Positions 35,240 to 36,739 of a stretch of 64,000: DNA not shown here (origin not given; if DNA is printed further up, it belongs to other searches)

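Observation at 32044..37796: Peptidoglycan turnover operon: M20D amidohydrolase - Slt - AnmK - M20 deacylase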

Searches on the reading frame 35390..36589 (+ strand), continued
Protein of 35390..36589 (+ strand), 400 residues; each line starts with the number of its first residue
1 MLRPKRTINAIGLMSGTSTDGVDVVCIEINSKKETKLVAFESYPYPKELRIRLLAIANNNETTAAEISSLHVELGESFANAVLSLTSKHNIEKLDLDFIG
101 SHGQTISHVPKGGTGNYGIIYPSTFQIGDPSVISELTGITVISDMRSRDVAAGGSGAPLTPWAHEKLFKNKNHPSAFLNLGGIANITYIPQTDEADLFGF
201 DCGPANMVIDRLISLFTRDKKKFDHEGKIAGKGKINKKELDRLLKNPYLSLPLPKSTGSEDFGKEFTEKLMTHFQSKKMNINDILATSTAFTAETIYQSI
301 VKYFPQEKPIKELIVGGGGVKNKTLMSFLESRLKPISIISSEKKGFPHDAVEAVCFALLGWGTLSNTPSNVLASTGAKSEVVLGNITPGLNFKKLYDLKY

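Call 76: search_protein_families(library=ncbifam, proteins=[L010:8900-9916:-, L010:8104-8850:-, L010:2959-4035:-, L010:5841-7001:+, L011:8176-9078:+], max_evalue=1e-10)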
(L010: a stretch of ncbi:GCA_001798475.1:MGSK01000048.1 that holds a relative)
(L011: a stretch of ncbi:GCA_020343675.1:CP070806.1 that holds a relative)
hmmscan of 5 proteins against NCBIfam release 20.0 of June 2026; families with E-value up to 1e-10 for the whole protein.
L010:8900-9916:- (338 aa): 2 families
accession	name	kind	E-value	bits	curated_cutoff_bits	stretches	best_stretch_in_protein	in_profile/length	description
NF045759.1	NamurgluKinAmgK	equivalog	2e-45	155.3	550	1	24-332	18-320/324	N-acetylmuramate/N-acetylglucosamine kinase AmgK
NF045698.1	MurGlcNAcKinAmgK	equivalog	2.6e-34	119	500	1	66-320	84-340/360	N-acetylmuramate/N-acetylglucosamine kinase AmgK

L010:8104-8850:- (248 aa): 17 families
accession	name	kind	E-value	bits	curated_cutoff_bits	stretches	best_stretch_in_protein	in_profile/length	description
NF045761.1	NAMPUrTaseMurU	equivalog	4.6e-37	128.1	250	1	1-218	4-217/226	N-acetylmuramate alpha-1-phosphate uridylyltransferase MurU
NF052502.1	man1P_GTase_Rv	exception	1.9e-35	122.3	440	1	2-228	5-230/352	mannose-1-phosphate guanylyltransferase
NF049965.1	GlMnHpPGnyltfHddC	equivalog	1.7e-27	96.5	300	1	1-188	4-184/221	D-glycero-D-manno-heptose 1-phosphate guanosyltransferase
TIGR03992.1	Arch_glmU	subfamily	2.3e-27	95.9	292.1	1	1-217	4-216/393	bifunctional sugar-1-phosphate nucleotidylyltransferase/acetyltransferase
TIGR01208.1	rmlA_long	equivalog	1.9e-25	89.5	320.25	1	1-227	3-233/353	glucose-1-phosphate thymidylyltransferase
NF041313.1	UDPGP_AglF_Halo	equivalog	2.8e-21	76.1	400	1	2-177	5-180/234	UTP--glucose-1-phosphate uridylyltransferase AglF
NF045697.1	MurNAcPUrMurU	equivalog_domain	3.7e-21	75.6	370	1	1-216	1-216/229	N-acetylmuramate alpha-1-phosphate uridylyltransferase MurU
NF041173.1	Sug_nt_acttase_Thmprot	equivalog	5e-20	71.8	600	1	1-217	4-216/405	bifunctional sugar-1-phosphate nucleotidylyltransferase/acetyltransferase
TIGR02623.1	G1P_cyt_trans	equivalog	9.8e-18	64.5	300.25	0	79-218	105-235/255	glucose-1-phosphate cytidylyltransferase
TIGR02091.1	glgC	equivalog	7.2e-17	61.5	424.9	0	92-237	112-268/364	glucose-1-phosphate adenylyltransferase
TIGR01099.1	galU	equivalog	1.5e-16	60.8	326.8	0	2-63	6-67/261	UTP--glucose-1-phosphate uridylyltransferase GalU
NF003670.0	PRK05293.1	equivalog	1.6e-15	57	470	1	1-235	8-265/382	glucose-1-phosphate adenylyltransferase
TIGR01207.1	rmlA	equivalog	1.1e-14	54.2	360.65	1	1-178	3-182/286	glucose-1-phosphate thymidylyltransferase RfbA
NF012024.0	PRK15480.1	equivalog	8.7e-14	51.3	588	1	1-177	7-185/292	glucose-1-phosphate thymidylyltransferase RfbA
TIGR01173.1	glmU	equivalog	1.2e-12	47.4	366.85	1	1-174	4-175/452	bifunctional UDP-N-acetylglucosamine diphosphorylase/glucosamine-1-phosphate N-acetyltransferase GlmU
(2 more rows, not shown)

L010:2959-4035:- (358 aa): 4 families
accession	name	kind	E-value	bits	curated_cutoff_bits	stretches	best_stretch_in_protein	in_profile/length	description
NF003740.0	PRK05337.1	equivalog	7.2e-78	262.1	207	1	13-302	4-296/340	beta-N-acetylhexosaminidase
NF052331.1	Bet13-16Glucosase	equivalog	1e-17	63.6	1330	1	7-353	26-360/750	exo-beta-d-1,3/1,6-glucosidase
NF052329.1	XyloArabinsidase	equivalog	5.1e-16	57.9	1050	1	101-285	123-306/750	beta-xylosidase/alpha-l-arabinosidase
NF041579.1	betaxyl_Flavo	equivalog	3.4e-12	45.4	1350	1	101-355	97-359/716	beta-xylosidase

L010:5841-7001:+ (387 aa): 3 families
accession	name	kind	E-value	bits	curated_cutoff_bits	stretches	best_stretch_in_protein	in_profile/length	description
TIGR01891.1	amidohydrolases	subfamily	4.6e-60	203.7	153.75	1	21-344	4-356/366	amidohydrolase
NF040868.1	carboxypep_CpsA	equivalog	1e-20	73.8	500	1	5-299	2-319/391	carboxypeptidase CpsA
NF038260.1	ectoine_DoeB_2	equivalog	3.9e-11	42.4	550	0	25-275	15-284/378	N(2)-acetyl-L-2,4-diaminobutanoate deacetylase DoeB2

L011:8176-9078:+ (301 aa): 3 families
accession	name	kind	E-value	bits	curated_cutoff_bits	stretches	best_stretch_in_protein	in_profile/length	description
NF003915.0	PRK05441.1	subfamily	5.1e-121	403.3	168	1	9-299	6-297/300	N-acetylmuramic acid 6-phosphate etherase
TIGR00274.1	TIGR00274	equivalog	5.2e-116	386.8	302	1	10-297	2-290/291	N-acetylmuramic acid 6-phosphate etherase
NF009222.0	PRK12570.1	subfamily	9.9e-114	379.3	255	1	10-299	14-304/307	N-acetylmuramic acid 6-phosphate etherase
